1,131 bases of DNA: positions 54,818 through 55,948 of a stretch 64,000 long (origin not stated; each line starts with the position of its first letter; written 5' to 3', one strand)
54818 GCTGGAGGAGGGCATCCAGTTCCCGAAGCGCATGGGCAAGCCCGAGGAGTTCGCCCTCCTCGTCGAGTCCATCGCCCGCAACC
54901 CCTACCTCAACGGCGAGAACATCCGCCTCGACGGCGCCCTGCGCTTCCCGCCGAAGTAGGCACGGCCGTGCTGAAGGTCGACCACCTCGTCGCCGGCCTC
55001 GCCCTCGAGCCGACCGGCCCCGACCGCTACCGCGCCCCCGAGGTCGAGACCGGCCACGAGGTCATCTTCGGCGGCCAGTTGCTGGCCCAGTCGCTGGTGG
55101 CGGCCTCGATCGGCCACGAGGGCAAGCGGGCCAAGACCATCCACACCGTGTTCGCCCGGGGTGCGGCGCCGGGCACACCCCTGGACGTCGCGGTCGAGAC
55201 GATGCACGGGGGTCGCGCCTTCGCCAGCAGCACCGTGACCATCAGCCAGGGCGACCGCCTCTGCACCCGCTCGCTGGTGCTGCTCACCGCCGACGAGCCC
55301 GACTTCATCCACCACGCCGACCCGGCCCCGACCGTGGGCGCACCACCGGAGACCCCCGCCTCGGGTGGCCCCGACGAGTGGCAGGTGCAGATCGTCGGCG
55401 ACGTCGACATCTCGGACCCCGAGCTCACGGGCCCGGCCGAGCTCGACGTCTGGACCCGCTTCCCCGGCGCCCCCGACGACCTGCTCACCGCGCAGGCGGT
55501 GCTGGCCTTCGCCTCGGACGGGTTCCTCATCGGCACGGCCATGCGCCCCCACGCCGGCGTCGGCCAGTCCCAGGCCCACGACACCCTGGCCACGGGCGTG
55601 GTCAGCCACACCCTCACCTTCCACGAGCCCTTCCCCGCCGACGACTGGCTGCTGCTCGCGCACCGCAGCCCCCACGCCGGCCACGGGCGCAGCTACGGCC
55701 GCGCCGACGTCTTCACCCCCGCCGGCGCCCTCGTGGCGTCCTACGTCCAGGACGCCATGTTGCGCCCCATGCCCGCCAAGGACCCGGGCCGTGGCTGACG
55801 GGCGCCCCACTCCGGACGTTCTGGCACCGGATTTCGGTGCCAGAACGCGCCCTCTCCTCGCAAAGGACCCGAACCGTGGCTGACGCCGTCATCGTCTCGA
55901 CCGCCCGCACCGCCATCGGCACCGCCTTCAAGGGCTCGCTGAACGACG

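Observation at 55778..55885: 85-bp palindromic insert that duplicates a start/stop-overlap junction and preserves coupling through a 30-codon bridging ORF (MIRU-like)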

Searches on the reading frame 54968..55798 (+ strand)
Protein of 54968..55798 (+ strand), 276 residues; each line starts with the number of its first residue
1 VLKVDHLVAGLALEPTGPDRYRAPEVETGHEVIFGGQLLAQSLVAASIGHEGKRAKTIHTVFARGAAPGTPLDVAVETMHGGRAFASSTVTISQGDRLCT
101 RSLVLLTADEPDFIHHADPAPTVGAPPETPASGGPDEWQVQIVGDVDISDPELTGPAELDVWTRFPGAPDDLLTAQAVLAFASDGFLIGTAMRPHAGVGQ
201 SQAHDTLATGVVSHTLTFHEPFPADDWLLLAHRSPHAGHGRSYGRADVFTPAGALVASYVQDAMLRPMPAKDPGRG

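Call 13: find_homologous_proteins(query=window:54968-55795:+, max_evalue=1e-20)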
Query seq(276 aa) (276 aa): 2733 proteins with E <= 1e-20 among 6331 candidates; the best 120 are listed.
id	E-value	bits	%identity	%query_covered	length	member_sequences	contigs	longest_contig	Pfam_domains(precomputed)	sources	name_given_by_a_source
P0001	2.0e-180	616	100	100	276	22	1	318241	PF13622.13,PF20789.4,PF02551.22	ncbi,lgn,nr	ncbi:MAG: thioesterase family protein [Acidimicrobiales bacterium]|nr:thioesterase family protein [A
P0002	2.4e-166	570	92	100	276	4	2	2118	PF13622.13,PF20789.4,PF02551.22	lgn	-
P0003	2.8e-166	570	92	100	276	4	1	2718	PF13622.13,PF20789.4,PF02551.22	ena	-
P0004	1.3e-164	564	91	100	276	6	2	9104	PF13622.13,PF20789.4,PF02551.22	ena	-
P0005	6.2e-164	562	92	99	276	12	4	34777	PF13622.13,PF20789.4,PF02551.22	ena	-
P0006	6.4e-163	559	90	100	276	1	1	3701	PF13622.13,PF20789.4,PF02551.22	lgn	-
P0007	1.1e-150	519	94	89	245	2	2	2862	PF13622.13,PF20789.4,PF02551.22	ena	-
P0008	5.4e-130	451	75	100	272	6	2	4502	PF13622.13,PF20789.4,PF02551.22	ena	-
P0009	9.3e-130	450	76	100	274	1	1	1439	PF13622.13,PF20789.4,PF02551.22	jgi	jgi:acyl-CoA thioesterase II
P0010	3.1e-129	448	76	99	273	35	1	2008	PF13622.13,PF20789.4,PF02551.22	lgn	-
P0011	1.6e-127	443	74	98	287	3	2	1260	PF13622.13,PF20789.4,PF02551.22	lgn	-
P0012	1.8e-127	442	73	100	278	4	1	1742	PF13622.13,PF20789.4,PF02551.22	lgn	-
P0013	1.9e-127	442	75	100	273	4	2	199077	PF13622.13,PF20789.4,PF02551.22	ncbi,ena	-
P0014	1.6e-126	439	71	100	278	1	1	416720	PF13622.13,PF20789.4,PF02551.22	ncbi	-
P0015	7.5e-126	437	73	99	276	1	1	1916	PF13622.13,PF20789.4,PF02551.22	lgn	-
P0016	7.8e-126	437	73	99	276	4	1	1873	PF13622.13,PF20789.4,PF02551.22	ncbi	ncbi:MAG TPA: acyl-CoA thioesterase domain-containing protein [Acidimicrobiales bacterium]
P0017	5.2e-125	434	71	99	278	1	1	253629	PF13622.13,PF20789.4,PF02551.22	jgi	jgi:acyl-CoA thioesterase-2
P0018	6.4e-125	434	73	99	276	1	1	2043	PF13622.13,PF20789.4,PF02551.22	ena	-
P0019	7.6e-125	434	71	99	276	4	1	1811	PF13622.13,PF20789.4,PF02551.22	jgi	jgi:acyl-CoA thioesterase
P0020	8.6e-125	434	73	100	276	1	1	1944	PF13622.13,PF20789.4,PF02551.22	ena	-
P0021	9.0e-125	434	74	100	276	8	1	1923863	PF13622.13,PF20789.4,PF02551.22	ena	-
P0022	1.1e-124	433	72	99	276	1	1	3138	PF13622.13,PF20789.4,PF02551.22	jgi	jgi:acyl-CoA thioesterase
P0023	1.5e-124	433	74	99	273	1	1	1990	PF13622.13,PF20789.4,PF02551.22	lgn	-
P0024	1.5e-124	433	72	99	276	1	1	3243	PF13622.13,PF20789.4,PF02551.22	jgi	jgi:acyl-CoA thioesterase II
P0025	1.6e-124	433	72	99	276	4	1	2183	PF13622.13,PF20789.4,PF02551.22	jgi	jgi:acyl-CoA thioesterase II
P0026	2.2e-124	432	72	99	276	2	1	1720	PF13622.13,PF20789.4,PF02551.22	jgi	-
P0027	7.0e-124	431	71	100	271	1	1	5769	PF13622.13,PF20789.4,PF02551.22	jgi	jgi:acyl-CoA thioesterase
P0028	7.3e-124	431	73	100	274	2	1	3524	PF13622.13,PF20789.4,PF02551.22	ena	-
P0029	1.7e-123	429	74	100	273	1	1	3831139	PF13622.13,PF20789.4,PF02551.22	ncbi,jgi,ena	jgi:acyl-CoA thioesterase-2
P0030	2.0e-123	429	91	76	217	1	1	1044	PF20789.4,PF02551.22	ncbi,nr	ncbi:MAG TPA: thioesterase family protein, partial [Acidimicrobiales bacterium]|nr:thioesterase fami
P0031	2.6e-123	429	72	99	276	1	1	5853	PF13622.13,PF20789.4,PF02551.22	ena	-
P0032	3.7e-123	428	73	100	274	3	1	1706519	PF13622.13,PF20789.4,PF02551.22,PF03061.29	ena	-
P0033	6.9e-123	427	72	97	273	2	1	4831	PF13622.13,PF20789.4,PF02551.22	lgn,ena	-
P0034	1.0e-122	427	75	95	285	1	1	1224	PF13622.13,PF20789.4,PF02551.22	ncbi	-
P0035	1.0e-122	427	71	100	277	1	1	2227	PF13622.13,PF20789.4,PF02551.22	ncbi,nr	ncbi:MAG TPA: acyl-CoA thioesterase domain-containing protein [Acidimicrobiales bacterium]|nr:acyl-C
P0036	1.6e-122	426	71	100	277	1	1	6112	PF13622.13,PF20789.4,PF02551.22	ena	-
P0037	2.6e-122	426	71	99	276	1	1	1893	PF13622.13,PF20789.4,PF02551.22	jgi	jgi:acyl-CoA thioesterase II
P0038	2.7e-122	425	71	100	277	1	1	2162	PF13622.13,PF20789.4,PF02551.22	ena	-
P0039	5.5e-122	424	71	99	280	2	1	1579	PF13622.13,PF20789.4,PF02551.22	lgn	-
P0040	2.0e-121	423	71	100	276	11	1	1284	PF13622.13,PF20789.4,PF02551.22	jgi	jgi:acyl-CoA thioesterase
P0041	2.1e-121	422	71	100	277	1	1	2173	PF13622.13,PF20789.4,PF02551.22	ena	-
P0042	2.2e-121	422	71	99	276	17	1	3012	PF13622.13,PF20789.4,PF02551.22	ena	-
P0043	2.5e-121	422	69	98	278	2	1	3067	PF13622.13,PF20789.4,PF02551.22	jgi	jgi:acyl-CoA thioesterase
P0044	3.1e-121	422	69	97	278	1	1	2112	PF13622.13,PF20789.4,PF02551.22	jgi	jgi:acyl-CoA thioesterase-2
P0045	4.2e-121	422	71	100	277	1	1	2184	PF13622.13,PF20789.4,PF02551.22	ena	-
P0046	5.1e-121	421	73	100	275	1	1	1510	PF13622.13,PF20789.4,PF02551.22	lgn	-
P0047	8.4e-121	421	71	100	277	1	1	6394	PF13622.13,PF20789.4,PF02551.22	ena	-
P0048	1.1e-120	420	69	99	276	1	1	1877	PF13622.13,PF20789.4,PF02551.22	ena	-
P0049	1.4e-120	420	72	98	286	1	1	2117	PF13622.13,PF20789.4,PF02551.22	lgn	-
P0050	3.3e-120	419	71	99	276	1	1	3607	PF13622.13,PF20789.4,PF02551.22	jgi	jgi:acyl-CoA thioesterase II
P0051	3.6e-120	418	70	96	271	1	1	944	PF13622.13,PF20789.4,PF02551.22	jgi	jgi:acyl-CoA thioesterase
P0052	4.1e-120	418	70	97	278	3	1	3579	PF13622.13,PF20789.4,PF02551.22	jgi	jgi:acyl-CoA thioesterase II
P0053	4.1e-120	418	70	99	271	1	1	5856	PF13622.13,PF20789.4,PF02551.22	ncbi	-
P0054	4.8e-120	418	71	97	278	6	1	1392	PF13622.13,PF20789.4,PF02551.22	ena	-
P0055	5.8e-120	418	70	97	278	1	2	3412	PF13622.13,PF20789.4,PF02551.22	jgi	jgi:acyl-CoA thioesterase-2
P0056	6.4e-120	418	73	100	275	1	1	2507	PF13622.13,PF20789.4,PF02551.22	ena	-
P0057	7.4e-120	417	70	100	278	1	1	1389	PF13622.13,PF20789.4,PF02551.22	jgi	-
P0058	1.0e-119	417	70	99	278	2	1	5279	PF13622.13,PF20789.4,PF02551.22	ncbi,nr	ncbi:MAG: thioesterase family protein [Acidimicrobiales bacterium]|nr:thioesterase family protein [A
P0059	1.1e-119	417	68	99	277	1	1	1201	PF13622.13,PF20789.4,PF02551.22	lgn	-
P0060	1.2e-119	417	70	97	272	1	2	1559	PF13622.13,PF20789.4,PF02551.22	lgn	-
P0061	2.2e-119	416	72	100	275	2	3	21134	PF13622.13,PF20789.4,PF02551.22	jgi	jgi:acyl-CoA thioesterase II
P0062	2.5e-119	416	72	99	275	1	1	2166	PF13622.13,PF20789.4,PF02551.22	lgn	-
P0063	2.9e-119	416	70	100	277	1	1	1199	PF13622.13,PF20789.4,PF02551.22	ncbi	-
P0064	3.7e-119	415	69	99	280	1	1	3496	PF13622.13,PF20789.4,PF02551.22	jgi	jgi:acyl-CoA thioesterase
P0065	5.1e-119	415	71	97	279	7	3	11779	PF13622.13,PF20789.4,PF02551.22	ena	-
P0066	5.2e-119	415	71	97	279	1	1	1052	PF13622.13,PF20789.4,PF02551.22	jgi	-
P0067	5.2e-119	415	69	98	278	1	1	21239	PF13622.13,PF20789.4,PF02551.22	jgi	jgi:acyl-CoA thioesterase-2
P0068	1.0e-118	414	69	98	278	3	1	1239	PF13622.13,PF20789.4,PF02551.22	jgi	jgi:acyl-CoA thioesterase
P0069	1.4e-118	413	69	99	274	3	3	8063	PF13622.13,PF20789.4,PF02551.22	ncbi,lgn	-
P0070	2.0e-118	413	68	99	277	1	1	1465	PF13622.13,PF20789.4,PF02551.22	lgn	-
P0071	2.1e-118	413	72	100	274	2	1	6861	PF13622.13,PF20789.4,PF02551.22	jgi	jgi:acyl-CoA thioesterase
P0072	2.2e-118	413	69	99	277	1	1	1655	PF13622.13,PF20789.4,PF02551.22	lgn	-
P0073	2.5e-118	412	71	93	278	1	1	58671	PF13622.13,PF20789.4,PF02551.22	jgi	jgi:acyl-CoA thioesterase-2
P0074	6.0e-118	411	69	100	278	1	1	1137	PF13622.13,PF20789.4,PF02551.22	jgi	-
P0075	6.2e-118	411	69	98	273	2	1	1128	PF13622.13,PF20789.4,PF02551.22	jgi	jgi:acyl-CoA thioesterase II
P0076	1.1e-117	410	69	100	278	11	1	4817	PF13622.13,PF20789.4,PF02551.22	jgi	jgi:acyl-CoA thioesterase II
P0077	1.4e-117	410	70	99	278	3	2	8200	PF13622.13,PF20789.4,PF02551.22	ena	-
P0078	1.8e-117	410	69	97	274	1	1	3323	PF13622.13,PF20789.4,PF02551.22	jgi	jgi:acyl-CoA thioesterase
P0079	2.2e-117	409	70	98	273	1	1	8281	PF13622.13,PF20789.4,PF02551.22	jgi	jgi:acyl-CoA thioesterase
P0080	2.9e-117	409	69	97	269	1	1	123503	PF13622.13,PF20789.4,PF02551.22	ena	-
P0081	3.8e-117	409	70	100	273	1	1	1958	PF13622.13,PF20789.4,PF02551.22,PF03061.29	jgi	jgi:acyl-CoA thioesterase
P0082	4.2e-117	408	71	92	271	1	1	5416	PF13622.13,PF20789.4,PF02551.22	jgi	jgi:acyl-CoA thioesterase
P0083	5.1e-117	408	67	99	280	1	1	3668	PF13622.13,PF20789.4,PF02551.22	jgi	jgi:acyl-CoA thioesterase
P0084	5.8e-117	408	71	99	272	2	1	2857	PF13622.13,PF20789.4,PF02551.22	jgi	-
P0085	5.8e-117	408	69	98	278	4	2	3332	PF13622.13,PF20789.4,PF02551.22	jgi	jgi:acyl-CoA thioesterase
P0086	6.0e-117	408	69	100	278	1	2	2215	PF13622.13,PF20789.4,PF02551.22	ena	-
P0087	6.6e-117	408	72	96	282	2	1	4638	PF13622.13,PF20789.4,PF02551.22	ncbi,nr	ncbi:MAG TPA: acyl-CoA thioesterase domain-containing protein [Acidimicrobiales bacterium]|nr:acyl-C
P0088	7.8e-117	408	66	99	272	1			PF13622.13,PF20789.4,PF02551.22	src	-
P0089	8.2e-117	407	68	100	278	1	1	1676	PF13622.13,PF20789.4,PF02551.22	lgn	-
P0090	8.8e-117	407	67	99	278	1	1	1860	PF13622.13,PF20789.4,PF02551.22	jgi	jgi:acyl-CoA thioesterase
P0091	8.9e-117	407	69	97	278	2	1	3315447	PF13622.13,PF20789.4,PF02551.22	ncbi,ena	-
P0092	1.3e-116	407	69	97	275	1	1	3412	PF13622.13,PF20789.4,PF02551.22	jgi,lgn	jgi:acyl-CoA thioesterase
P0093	1.4e-116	407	69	97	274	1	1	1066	PF13622.13,PF20789.4,PF02551.22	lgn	-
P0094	1.4e-116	407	68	99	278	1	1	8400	PF13622.13,PF20789.4,PF02551.22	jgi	jgi:acyl-CoA thioesterase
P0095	1.6e-116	407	69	97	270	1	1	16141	PF13622.13,PF20789.4,PF02551.22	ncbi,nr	ncbi:MAG TPA: acyl-CoA thioesterase domain-containing protein [Acidimicrobiales bacterium]|nr:acyl-C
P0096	1.7e-116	406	68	99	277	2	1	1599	PF13622.13,PF20789.4,PF02551.22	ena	-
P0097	1.8e-116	406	67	99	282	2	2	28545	PF13622.13,PF20789.4,PF02551.22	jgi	-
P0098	2.4e-116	406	68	99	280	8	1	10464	PF13622.13,PF20789.4,PF02551.22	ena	-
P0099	2.4e-116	406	68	100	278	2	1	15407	PF13622.13,PF20789.4,PF02551.22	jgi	jgi:acyl-CoA thioesterase II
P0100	2.6e-116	406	68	99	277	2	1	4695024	PF13622.13,PF20789.4,PF02551.22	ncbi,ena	-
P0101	3.0e-116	406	69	100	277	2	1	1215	PF13622.13,PF20789.4,PF02551.22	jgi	jgi:acyl-CoA thioesterase-2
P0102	3.2e-116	406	67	99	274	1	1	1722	PF13622.13,PF20789.4,PF02551.22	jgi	jgi:acyl-CoA thioesterase-2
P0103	3.4e-116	405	70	96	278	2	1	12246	PF13622.13,PF20789.4,PF02551.22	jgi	-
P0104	3.5e-116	405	68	100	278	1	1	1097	PF13622.13,PF20789.4,PF02551.22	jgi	jgi:acyl-CoA thioesterase-2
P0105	3.7e-116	405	68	100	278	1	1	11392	PF13622.13,PF20789.4,PF02551.22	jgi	-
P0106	4.3e-116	405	69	97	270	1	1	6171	PF13622.13,PF20789.4,PF02551.22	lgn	-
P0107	5.4e-116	405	68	100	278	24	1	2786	PF13622.13,PF20789.4,PF02551.22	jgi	jgi:acyl-CoA thioesterase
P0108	5.8e-116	405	72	97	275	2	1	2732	PF13622.13,PF20789.4,PF02551.22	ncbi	-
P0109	6.2e-116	405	68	97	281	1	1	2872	PF13622.13,PF20789.4,PF02551.22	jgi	jgi:acyl-CoA thioesterase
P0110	8.3e-116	404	67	99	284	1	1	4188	PF13622.13,PF20789.4,PF02551.22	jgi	jgi:acyl-CoA thioesterase II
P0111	9.4e-116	404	68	97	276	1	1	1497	PF13622.13,PF20789.4,PF02551.22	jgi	jgi:acyl-CoA thioesterase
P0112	1.0e-115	404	67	99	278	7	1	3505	PF13622.13,PF20789.4,PF02551.22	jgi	jgi:acyl-CoA thioesterase-2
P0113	1.0e-115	404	68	99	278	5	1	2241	PF13622.13,PF20789.4,PF02551.22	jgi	jgi:acyl-CoA thioesterase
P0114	1.1e-115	404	68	99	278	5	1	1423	PF13622.13,PF20789.4,PF02551.22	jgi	jgi:acyl-CoA thioesterase II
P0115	1.3e-115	404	68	97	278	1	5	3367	PF13622.13,PF20789.4,PF02551.22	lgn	-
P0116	1.4e-115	403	66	99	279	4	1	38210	PF13622.13,PF20789.4,PF02551.22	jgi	jgi:acyl-CoA thioesterase II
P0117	1.9e-115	403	71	92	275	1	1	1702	PF13622.13,PF20789.4,PF02551.22,PF03061.29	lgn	-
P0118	2.6e-115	403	66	100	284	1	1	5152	PF13622.13,PF20789.4,PF02551.22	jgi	jgi:acyl-CoA thioesterase II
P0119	2.6e-115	403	67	99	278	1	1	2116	PF13622.13,PF20789.4,PF02551.22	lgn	-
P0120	2.7e-115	402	67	99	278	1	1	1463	PF13622.13,PF20789.4,PF02551.22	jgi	-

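Call 15: find_encoding_contigs(protein=P0001, flank=3000, max_places=10)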
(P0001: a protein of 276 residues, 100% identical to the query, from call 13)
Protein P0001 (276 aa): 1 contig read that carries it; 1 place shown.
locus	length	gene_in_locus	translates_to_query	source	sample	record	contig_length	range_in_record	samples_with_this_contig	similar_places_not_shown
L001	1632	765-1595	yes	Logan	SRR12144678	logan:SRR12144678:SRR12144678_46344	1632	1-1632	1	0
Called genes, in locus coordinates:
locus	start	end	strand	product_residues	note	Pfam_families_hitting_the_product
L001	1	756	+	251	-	?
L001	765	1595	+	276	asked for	PF13622:4HBT_3, PF20789:4HBT_3C, PF02551:Acyl_CoA_thio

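Call 16: find_encoding_contigs(protein=P0003, flank=3000, max_places=10)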
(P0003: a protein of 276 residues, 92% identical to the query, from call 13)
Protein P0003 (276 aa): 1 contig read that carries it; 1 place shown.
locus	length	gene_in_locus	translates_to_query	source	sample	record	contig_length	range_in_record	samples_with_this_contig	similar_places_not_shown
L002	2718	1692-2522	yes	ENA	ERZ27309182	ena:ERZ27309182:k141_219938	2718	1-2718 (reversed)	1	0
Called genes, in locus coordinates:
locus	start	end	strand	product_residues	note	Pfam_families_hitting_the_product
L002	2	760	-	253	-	?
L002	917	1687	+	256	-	PF00106:adh_short, PF08659:KR (weak), PF13561:adh_short_C2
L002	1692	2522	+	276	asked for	PF13622:4HBT_3, PF20789:4HBT_3C, PF02551:Acyl_CoA_thio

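Call 17: find_encoding_contigs(protein=P0004, flank=5000, max_places=10)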
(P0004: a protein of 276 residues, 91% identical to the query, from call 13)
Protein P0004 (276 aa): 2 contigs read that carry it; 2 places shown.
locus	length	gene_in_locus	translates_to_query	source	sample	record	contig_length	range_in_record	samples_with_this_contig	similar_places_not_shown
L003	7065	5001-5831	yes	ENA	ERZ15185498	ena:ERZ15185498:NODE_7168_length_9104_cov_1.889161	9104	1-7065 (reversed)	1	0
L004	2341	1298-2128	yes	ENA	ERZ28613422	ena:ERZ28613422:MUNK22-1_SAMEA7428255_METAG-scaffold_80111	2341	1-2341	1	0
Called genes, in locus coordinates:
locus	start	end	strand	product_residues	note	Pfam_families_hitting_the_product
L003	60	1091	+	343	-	PF00296:Bac_luciferase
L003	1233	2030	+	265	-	PF00378:ECH_1, PF16113:ECH_2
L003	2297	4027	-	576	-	PF12172:zf-ChsH2, PF01796:OB_ChsH2_C, PF22691:Thiolase_C_1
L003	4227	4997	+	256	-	PF00106:adh_short, PF01370:Epimerase (weak), PF08659:KR (faint), PF13561:adh_short_C2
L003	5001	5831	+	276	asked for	PF13622:4HBT_3, PF20789:4HBT_3C, PF02551:Acyl_CoA_thio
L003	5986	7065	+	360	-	?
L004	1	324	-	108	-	?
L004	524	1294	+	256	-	PF00106:adh_short, PF01370:Epimerase (weak), PF08659:KR (faint), PF13561:adh_short_C2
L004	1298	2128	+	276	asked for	PF13622:4HBT_3, PF20789:4HBT_3C, PF02551:Acyl_CoA_thio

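Call 18: find_encoding_contigs(protein=P0005, flank=10000, max_places=10)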
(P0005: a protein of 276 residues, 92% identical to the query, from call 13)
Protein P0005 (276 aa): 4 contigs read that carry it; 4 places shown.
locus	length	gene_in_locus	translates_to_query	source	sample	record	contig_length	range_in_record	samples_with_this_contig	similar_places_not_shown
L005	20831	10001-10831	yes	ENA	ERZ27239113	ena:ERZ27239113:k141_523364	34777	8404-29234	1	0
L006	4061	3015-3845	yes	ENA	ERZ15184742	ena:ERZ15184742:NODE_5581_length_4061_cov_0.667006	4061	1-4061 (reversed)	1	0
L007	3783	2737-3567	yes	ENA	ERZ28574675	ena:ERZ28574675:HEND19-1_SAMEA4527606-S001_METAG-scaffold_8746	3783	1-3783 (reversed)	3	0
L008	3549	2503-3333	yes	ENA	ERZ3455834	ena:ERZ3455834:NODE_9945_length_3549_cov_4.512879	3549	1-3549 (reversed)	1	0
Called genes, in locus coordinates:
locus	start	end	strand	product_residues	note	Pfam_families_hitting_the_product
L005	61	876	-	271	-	PF02492:cobW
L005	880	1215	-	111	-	PF01155:HypA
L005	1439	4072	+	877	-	PF00708:Acylphosphatase, PF07503:zf-HYPF, PF01300:Sua5_yciO_yrdC, PF17788:HypF_C, PF22521:HypF_C_2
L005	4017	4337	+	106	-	PF01455:HupF_HypC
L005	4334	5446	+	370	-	PF01924:HypD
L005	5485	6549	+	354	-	PF00586:AIRS, PF02769:AIRS_C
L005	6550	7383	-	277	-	-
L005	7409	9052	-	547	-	PF12172:zf-ChsH2, PF01796:OB_ChsH2_C, PF22691:Thiolase_C_1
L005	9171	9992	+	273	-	PF00106:adh_short, PF01370:Epimerase (weak), PF08659:KR (weak), PF13561:adh_short_C2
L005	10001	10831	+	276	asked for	PF13622:4HBT_3, PF20789:4HBT_3C, PF02551:Acyl_CoA_thio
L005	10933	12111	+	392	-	PF00108:Thiolase_N, PF02803:Thiolase_C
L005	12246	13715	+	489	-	PF00171:Aldedh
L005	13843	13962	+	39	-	-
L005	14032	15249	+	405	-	PF13458:Peripla_BP_6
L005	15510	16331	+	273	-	PF00106:adh_short, PF13561:adh_short_C2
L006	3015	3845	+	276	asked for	PF13622:4HBT_3, PF20789:4HBT_3C, PF02551:Acyl_CoA_thio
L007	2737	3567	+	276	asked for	PF13622:4HBT_3, PF20789:4HBT_3C, PF02551:Acyl_CoA_thio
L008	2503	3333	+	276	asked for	PF13622:4HBT_3, PF20789:4HBT_3C, PF02551:Acyl_CoA_thio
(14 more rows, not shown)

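Call 27: find_related_loci(query=A1, collection=genome_contigs, flank=10000)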
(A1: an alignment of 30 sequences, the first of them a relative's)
Query A1 (276 aa) in genome_contigs; peptide patterns used: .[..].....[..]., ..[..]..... (x = any residue, [..] = any of these).
405 stretches matched a pattern; 343 encode a relative of the query (tblastn E <= 1e-3); the best 80 are kept; 80 distinct loci.
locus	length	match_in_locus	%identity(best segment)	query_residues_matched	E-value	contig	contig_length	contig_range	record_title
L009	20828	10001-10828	94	1-276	2e-171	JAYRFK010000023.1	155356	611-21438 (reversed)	MAG: Acidimicrobiales bacterium isolate SH_SHASGE3bin.30 k141_217629, whole genome shotgun sequence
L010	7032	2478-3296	90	1-273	7e-160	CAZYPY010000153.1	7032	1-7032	MAG TPA_asm: uncultured Microthrixaceae bacterium isolate binchicken_co27_450 genome assembly, contig: NODE_18804_length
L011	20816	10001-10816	75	1-276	5e-130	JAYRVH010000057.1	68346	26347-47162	MAG: Acidimicrobiales bacterium isolate NJ_NJASGE3bin.16 k141_938425, whole genome shotgun sequence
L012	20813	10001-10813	75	1-274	2e-126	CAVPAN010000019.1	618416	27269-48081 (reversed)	MAG: uncultured Microthrixaceae bacterium isolate MFD09779.bin.2.206 genome assembly, contig: contig_8429, whole genome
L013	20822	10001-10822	72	1-274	6e-125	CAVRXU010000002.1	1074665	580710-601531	MAG: uncultured Microthrixaceae bacterium isolate MFD02242.bin.1.1 genome assembly, contig: contig_16642, whole genome s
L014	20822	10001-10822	72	1-276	1e-124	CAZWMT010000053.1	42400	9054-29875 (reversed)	MAG TPA_asm: uncultured Microthrixaceae bacterium isolate SRP342105_co2_391 genome assembly, contig: NODE_823_length_424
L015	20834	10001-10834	71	2-276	1e-123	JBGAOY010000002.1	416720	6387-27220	MAG: Acidimicrobiales bacterium isolate MAG_AAO_AS.63 AAOAS-63_NODE_2_length_416720_cov_21.438352, whole genome shotgun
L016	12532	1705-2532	70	1-275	2e-122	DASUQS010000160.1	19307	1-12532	MAG TPA_asm: Acidimicrobiales bacterium isolate SMAG_U1687 k141_704763, whole genome shotgun sequence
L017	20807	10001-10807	75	1-275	2e-121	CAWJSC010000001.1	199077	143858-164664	MAG: uncultured Microthrixaceae bacterium isolate MFD09730.bin.1.146 genome assembly, contig: contig_12818, whole genome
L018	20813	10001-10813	68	1-274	2e-120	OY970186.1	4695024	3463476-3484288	MAG: uncultured Actinomycetes bacterium isolate MFD04967.bin.c.5 genome assembly, chromosome: 1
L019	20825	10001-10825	67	1-274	1e-119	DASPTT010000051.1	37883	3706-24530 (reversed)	MAG TPA_asm: Acidimicrobiales bacterium isolate SMAG_U12284 k141_1119979, whole genome shotgun sequence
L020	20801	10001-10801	69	1-270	4e-119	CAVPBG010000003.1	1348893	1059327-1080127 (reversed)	MAG: uncultured Actinomycetes bacterium isolate MFD00008.bin.2.129 genome assembly, contig: contig_21542, whole genome s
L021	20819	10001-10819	69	1-275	4e-119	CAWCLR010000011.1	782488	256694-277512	MAG: uncultured Acidimicrobiales bacterium isolate MFD05454.bin.1.266 genome assembly, contig: contig_21970, whole genom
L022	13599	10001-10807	69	1-268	6e-119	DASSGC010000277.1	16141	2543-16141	MAG TPA_asm: Acidimicrobiales bacterium isolate SMAG_U1022 k141_328580, whole genome shotgun sequence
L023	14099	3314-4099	72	4-266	3e-118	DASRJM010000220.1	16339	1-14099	MAG TPA_asm: Acidimicrobiales bacterium isolate SMAG_U10136 k141_220805, whole genome shotgun sequence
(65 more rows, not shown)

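Call 55: find_encoding_contigs(protein=P0002, flank=3000, max_places=10)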
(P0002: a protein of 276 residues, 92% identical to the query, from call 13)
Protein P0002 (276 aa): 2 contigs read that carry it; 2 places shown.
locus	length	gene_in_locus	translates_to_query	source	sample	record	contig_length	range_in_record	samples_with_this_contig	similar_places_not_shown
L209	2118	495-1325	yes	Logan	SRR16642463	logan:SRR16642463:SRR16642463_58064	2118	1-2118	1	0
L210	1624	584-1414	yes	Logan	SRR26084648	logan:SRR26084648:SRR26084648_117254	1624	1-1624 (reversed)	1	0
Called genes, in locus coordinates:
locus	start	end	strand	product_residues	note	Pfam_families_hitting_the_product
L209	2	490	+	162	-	?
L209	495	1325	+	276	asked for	PF13622:4HBT_3, PF20789:4HBT_3C, PF02551:Acyl_CoA_thio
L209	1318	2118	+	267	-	?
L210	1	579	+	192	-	?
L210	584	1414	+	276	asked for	PF13622:4HBT_3, PF20789:4HBT_3C, PF02551:Acyl_CoA_thio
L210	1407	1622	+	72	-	?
